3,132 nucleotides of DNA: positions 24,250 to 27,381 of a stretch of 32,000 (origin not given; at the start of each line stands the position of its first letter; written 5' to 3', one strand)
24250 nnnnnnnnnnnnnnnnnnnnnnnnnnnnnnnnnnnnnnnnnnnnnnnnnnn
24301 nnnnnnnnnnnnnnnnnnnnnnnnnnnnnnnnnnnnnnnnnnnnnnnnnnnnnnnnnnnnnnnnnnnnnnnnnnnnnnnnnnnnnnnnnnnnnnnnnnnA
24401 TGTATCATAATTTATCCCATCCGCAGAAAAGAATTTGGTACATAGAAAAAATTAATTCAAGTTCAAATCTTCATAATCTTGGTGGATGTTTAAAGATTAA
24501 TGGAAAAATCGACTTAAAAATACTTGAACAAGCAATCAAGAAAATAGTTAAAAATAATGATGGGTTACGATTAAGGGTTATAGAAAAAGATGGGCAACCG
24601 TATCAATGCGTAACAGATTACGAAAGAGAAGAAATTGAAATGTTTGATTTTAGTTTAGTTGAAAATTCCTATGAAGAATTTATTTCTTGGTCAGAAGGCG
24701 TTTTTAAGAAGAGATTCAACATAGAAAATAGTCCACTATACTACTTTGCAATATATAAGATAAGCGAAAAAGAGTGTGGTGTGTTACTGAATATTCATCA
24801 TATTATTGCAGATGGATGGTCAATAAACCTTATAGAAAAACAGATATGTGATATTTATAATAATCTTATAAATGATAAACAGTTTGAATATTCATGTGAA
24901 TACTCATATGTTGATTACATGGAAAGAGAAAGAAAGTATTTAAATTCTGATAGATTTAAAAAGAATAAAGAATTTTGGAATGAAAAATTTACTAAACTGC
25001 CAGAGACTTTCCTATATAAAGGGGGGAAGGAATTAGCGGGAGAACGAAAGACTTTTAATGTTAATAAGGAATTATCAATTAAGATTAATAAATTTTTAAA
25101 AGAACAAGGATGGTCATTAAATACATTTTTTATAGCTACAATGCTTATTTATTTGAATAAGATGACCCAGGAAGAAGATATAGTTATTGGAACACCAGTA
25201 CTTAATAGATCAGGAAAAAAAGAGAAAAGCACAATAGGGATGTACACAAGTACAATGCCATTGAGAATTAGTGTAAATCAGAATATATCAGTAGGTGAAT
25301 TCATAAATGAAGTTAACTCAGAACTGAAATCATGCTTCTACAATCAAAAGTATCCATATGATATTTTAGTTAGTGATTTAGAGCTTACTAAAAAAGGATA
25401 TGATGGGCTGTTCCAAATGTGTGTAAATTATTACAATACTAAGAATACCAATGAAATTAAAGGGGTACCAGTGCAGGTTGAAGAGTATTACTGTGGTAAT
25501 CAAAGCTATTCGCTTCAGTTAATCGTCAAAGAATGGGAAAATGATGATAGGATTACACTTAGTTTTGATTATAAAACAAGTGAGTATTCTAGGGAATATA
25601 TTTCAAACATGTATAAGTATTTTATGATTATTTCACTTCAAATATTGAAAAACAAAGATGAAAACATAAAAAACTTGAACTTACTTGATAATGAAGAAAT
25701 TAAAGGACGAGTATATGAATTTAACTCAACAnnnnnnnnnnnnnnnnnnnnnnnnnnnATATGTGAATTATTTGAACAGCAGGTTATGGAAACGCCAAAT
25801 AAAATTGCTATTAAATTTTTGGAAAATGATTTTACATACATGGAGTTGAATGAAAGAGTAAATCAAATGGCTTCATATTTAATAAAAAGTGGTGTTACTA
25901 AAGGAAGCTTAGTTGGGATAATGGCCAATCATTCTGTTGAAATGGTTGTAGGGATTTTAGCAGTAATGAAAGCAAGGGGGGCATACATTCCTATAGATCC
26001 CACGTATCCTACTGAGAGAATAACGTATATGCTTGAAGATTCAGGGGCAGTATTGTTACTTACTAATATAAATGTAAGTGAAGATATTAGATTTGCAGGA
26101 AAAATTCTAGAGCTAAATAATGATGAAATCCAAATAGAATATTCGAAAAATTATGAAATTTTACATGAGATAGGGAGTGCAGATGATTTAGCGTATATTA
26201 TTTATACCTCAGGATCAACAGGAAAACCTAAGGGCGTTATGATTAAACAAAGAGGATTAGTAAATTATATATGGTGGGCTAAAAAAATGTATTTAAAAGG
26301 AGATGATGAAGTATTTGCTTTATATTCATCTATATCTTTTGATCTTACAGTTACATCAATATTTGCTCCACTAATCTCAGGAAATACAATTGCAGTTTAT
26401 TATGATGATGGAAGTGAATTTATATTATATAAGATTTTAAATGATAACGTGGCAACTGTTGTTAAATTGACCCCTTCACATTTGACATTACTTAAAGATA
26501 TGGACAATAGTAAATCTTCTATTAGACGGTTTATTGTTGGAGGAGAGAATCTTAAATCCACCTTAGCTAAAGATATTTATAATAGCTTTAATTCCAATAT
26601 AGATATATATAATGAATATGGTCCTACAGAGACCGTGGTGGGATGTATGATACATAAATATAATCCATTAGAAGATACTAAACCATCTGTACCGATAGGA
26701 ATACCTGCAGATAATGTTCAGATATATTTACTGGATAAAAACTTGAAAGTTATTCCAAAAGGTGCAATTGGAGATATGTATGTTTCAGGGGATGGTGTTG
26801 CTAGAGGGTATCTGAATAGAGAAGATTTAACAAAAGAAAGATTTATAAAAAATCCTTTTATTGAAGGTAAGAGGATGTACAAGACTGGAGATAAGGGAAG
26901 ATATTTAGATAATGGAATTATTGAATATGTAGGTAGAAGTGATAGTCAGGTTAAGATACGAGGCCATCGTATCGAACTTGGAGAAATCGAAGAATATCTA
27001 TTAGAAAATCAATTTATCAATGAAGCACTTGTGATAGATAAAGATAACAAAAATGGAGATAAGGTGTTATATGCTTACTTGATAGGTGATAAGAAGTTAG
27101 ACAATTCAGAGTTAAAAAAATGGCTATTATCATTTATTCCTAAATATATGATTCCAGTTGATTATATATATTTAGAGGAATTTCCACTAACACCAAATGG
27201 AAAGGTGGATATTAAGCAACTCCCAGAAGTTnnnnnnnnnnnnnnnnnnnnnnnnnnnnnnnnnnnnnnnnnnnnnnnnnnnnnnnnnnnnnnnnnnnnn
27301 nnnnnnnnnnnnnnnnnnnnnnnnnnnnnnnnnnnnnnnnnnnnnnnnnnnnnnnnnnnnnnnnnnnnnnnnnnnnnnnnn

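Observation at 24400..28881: A-domain specificity code read by hand as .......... (Asn) in a C-A-T-E loading module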

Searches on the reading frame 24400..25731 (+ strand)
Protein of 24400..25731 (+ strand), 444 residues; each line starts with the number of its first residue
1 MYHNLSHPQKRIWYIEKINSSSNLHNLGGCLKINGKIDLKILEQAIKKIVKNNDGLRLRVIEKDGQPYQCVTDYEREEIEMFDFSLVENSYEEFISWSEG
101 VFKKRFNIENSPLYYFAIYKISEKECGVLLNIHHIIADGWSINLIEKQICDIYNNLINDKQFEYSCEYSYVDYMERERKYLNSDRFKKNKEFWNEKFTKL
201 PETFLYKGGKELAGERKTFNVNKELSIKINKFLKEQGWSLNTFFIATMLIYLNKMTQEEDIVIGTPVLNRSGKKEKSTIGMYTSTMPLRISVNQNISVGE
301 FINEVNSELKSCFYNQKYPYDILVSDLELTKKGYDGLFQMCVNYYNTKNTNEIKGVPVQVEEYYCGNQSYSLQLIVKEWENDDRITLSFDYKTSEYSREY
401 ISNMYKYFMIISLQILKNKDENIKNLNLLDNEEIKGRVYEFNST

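Call 13: search_solved_structures(query=window:24400-25731:+, max_evalue=0.00001)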
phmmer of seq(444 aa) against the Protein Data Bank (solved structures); distinct sequences matched with E-value up to 0.00001: 45.
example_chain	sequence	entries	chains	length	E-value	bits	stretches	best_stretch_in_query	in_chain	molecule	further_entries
2jgp_A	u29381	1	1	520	3.3e-33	118.4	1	2-423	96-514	TYROCIDINE SYNTHETASE 3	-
6p1j_A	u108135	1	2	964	2.8e-32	115.3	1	5-443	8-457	Txo2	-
6oyf_A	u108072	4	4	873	2.1e-29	105.8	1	5-443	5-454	Txo1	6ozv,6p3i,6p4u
9rde_A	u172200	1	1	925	2.5e-27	99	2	23-323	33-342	Bacitracin synthase 3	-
5u89_A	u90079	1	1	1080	3.6e-27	98.4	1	5-434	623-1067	Amino acid adenylation domain protein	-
7c1k_A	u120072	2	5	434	3.8e-25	91.8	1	5-343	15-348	Non-ribosomal peptide synthetase modules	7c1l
7c1h_A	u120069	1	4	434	7.2e-25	90.9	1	5-343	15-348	Non-ribosomal peptide synthetase modules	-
7c1p_A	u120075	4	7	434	1.2e-23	86.9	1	5-343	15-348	Non-ribosomal peptide synthetase modules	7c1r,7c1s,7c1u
4jn3_A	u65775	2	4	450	1.1e-21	80.4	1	3-318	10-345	CDA peptide synthetase I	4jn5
5du9_A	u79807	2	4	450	2.8e-21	79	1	3-318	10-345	CDA peptide synthetase I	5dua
8xjz_C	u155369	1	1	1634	3.2e-21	78.8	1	2-405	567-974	Peptide synthetase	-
8f7h_A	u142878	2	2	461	2.4e-19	72.7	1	18-428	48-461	Surfactin synthetase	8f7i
9x29_A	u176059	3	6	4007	3.8e-19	72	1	5-415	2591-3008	PKS-NRPS hybrid synthetase psoA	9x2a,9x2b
9lcq_A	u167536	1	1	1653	4.8e-19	71.7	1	31-309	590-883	PvdL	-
9x2c_A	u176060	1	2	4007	5e-19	71.6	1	5-415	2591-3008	PKS-NRPS hybrid synthetase psoA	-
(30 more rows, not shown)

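Call 32: search_protein_representatives(protein=window:24400-25719:+)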
Query: 440 residues. Proteins with E-value up to 0.001 (for the whole library): 80365; up to 1e-10: 57528; up to 1e-30: 19930. The best 150 are listed.
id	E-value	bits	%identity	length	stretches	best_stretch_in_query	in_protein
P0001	8.4e-250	845.2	25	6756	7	5-433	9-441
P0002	1.9e-248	840.7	24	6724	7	2-423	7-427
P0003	1.6e-239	811.3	26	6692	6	5-433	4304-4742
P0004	6.5e-227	769.8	26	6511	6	5-433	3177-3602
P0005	2.1e-226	768.1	25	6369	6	3-433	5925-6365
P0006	5.7e-217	737.1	25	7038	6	5-431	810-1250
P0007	1.2e-216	736.0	24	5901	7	5-435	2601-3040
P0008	3.9e-216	734.3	25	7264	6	2-433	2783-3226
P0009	4.1e-215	730.9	25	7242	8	3-435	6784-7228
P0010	2.1e-214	728.6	24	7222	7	5-429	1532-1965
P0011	2.6e-213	725.0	24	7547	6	4-431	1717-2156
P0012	2.9e-213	724.8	22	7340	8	6-433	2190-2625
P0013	3.7e-213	724.5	25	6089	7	2-438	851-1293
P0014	3.5e-211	718.0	24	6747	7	2-433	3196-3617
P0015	6.1e-211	717.2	23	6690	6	5-430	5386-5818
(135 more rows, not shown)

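Call 63: search_solved_structures(query=A2, max_evalue=1e-10)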
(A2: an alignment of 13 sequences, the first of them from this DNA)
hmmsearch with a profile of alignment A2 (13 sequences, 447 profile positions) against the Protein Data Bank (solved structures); distinct sequences matched with E-value up to 1e-10: 57.
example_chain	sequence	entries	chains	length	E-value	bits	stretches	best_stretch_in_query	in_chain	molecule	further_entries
9rde_A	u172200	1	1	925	7.3e-71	242.4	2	2-437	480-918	Bacitracin synthase 3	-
2jgp_A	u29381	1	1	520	1.9e-62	214.6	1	2-433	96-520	TYROCIDINE SYNTHETASE 3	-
7c1k_A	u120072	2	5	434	1.1e-61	212.1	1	2-433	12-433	Non-ribosomal peptide synthetase modules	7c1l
7c1h_A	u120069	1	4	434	2.5e-61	210.9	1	2-433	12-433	Non-ribosomal peptide synthetase modules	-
7c1p_A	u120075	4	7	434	1.6e-59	205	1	2-433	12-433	Non-ribosomal peptide synthetase modules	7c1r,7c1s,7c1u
9lcq_A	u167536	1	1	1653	3.2e-51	177.6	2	2-443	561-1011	PvdL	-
9up2_A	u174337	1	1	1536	5.8e-51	176.8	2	2-443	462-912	PvdL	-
9lco_A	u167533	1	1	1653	7.4e-51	176.4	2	2-443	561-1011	PvdL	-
9lcp_A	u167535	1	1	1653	7.4e-51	176.4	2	2-443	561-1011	PvdL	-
6p1j_A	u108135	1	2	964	1.2e-50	175.7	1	3-447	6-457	Txo2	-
6oyf_A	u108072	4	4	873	3.9e-50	174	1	4-447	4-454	Txo1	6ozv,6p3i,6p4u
5u89_A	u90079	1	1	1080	4.5e-49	170.6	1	4-443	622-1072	Amino acid adenylation domain protein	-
8hlk_A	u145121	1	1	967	5.8e-47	163.6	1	2-447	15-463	Microcystin synthetase B (Fragment)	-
8xjz_C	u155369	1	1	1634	5.8e-46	160.3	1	2-438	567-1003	Peptide synthetase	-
6mfy_A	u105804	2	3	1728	3.1e-45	157.9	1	3-446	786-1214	Linear gramicidin synthase subunit A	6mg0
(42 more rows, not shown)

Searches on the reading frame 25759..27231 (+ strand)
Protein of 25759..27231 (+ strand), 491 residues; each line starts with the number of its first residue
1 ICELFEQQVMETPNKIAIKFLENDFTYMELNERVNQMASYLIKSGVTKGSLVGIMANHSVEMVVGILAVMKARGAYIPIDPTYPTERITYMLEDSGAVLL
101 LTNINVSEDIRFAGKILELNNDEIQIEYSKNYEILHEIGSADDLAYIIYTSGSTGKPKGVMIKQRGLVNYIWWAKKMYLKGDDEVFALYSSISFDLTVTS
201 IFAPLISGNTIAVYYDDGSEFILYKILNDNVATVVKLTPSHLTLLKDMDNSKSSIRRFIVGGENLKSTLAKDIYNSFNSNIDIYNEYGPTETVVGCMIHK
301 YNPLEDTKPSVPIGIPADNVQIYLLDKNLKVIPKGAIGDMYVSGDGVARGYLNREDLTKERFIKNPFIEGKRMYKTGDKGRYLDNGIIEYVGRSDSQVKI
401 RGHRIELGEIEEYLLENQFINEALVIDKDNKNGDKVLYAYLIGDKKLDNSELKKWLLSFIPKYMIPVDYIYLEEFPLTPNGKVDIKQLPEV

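Call 30: search_solved_structures(query=window:25759-27231:+, max_evalue=1e-60, show_alignments=5)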
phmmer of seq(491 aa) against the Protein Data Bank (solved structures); distinct sequences matched with E-value up to 1e-60: 43.
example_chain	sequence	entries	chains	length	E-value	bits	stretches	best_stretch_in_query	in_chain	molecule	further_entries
6mfy_A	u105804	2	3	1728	1.7e-205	686.7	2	3-491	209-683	Linear gramicidin synthase subunit A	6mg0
9be3_A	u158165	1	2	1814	2e-205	686.5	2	3-491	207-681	Linear gramicidin synthase subunit A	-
9be4_A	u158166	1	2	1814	2e-205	686.5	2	3-491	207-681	Linear gramicidin synthase subunit A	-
9meh_A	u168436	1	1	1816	2e-205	686.5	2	3-491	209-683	Linear gramicidin synthase subunit A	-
6mfz_A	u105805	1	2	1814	2e-205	686.5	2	3-491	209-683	Linear gramicidin synthase subunit A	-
8xjz_C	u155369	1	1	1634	1.5e-122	413.2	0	15-487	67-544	Peptide synthetase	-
9bfd_A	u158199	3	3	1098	4.7e-111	375.3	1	2-490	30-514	Tyrocidine synthase 1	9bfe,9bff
1amu_A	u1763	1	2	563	1.6e-110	373.6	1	2-490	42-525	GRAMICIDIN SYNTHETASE 1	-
4d4g_A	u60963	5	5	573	7e-109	368.1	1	2-489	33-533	APNAA1 | APNA A1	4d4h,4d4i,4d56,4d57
5es6_A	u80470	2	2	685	5.1e-106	358.7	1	3-491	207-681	Linear gramicidin synthase subunit A | Linear gramicidin synthetase subunit A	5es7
5es5_A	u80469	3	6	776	7.3e-106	358.2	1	3-491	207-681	Linear gramicidin synthetase subunit A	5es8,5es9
6mfx_A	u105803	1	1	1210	8.3e-106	358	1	3-491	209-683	Linear gramicidin synthase subunit A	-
9bfd_B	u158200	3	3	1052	1e-105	357.7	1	3-490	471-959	Tyrocidine synthase 2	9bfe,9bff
6mfw_A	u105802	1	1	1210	2.1e-105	356.7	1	3-491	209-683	Linear gramicidin synthase subunit A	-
6ulz_A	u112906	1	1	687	9.1e-105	354.6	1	3-491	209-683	Linear gramicidin synthase subunit A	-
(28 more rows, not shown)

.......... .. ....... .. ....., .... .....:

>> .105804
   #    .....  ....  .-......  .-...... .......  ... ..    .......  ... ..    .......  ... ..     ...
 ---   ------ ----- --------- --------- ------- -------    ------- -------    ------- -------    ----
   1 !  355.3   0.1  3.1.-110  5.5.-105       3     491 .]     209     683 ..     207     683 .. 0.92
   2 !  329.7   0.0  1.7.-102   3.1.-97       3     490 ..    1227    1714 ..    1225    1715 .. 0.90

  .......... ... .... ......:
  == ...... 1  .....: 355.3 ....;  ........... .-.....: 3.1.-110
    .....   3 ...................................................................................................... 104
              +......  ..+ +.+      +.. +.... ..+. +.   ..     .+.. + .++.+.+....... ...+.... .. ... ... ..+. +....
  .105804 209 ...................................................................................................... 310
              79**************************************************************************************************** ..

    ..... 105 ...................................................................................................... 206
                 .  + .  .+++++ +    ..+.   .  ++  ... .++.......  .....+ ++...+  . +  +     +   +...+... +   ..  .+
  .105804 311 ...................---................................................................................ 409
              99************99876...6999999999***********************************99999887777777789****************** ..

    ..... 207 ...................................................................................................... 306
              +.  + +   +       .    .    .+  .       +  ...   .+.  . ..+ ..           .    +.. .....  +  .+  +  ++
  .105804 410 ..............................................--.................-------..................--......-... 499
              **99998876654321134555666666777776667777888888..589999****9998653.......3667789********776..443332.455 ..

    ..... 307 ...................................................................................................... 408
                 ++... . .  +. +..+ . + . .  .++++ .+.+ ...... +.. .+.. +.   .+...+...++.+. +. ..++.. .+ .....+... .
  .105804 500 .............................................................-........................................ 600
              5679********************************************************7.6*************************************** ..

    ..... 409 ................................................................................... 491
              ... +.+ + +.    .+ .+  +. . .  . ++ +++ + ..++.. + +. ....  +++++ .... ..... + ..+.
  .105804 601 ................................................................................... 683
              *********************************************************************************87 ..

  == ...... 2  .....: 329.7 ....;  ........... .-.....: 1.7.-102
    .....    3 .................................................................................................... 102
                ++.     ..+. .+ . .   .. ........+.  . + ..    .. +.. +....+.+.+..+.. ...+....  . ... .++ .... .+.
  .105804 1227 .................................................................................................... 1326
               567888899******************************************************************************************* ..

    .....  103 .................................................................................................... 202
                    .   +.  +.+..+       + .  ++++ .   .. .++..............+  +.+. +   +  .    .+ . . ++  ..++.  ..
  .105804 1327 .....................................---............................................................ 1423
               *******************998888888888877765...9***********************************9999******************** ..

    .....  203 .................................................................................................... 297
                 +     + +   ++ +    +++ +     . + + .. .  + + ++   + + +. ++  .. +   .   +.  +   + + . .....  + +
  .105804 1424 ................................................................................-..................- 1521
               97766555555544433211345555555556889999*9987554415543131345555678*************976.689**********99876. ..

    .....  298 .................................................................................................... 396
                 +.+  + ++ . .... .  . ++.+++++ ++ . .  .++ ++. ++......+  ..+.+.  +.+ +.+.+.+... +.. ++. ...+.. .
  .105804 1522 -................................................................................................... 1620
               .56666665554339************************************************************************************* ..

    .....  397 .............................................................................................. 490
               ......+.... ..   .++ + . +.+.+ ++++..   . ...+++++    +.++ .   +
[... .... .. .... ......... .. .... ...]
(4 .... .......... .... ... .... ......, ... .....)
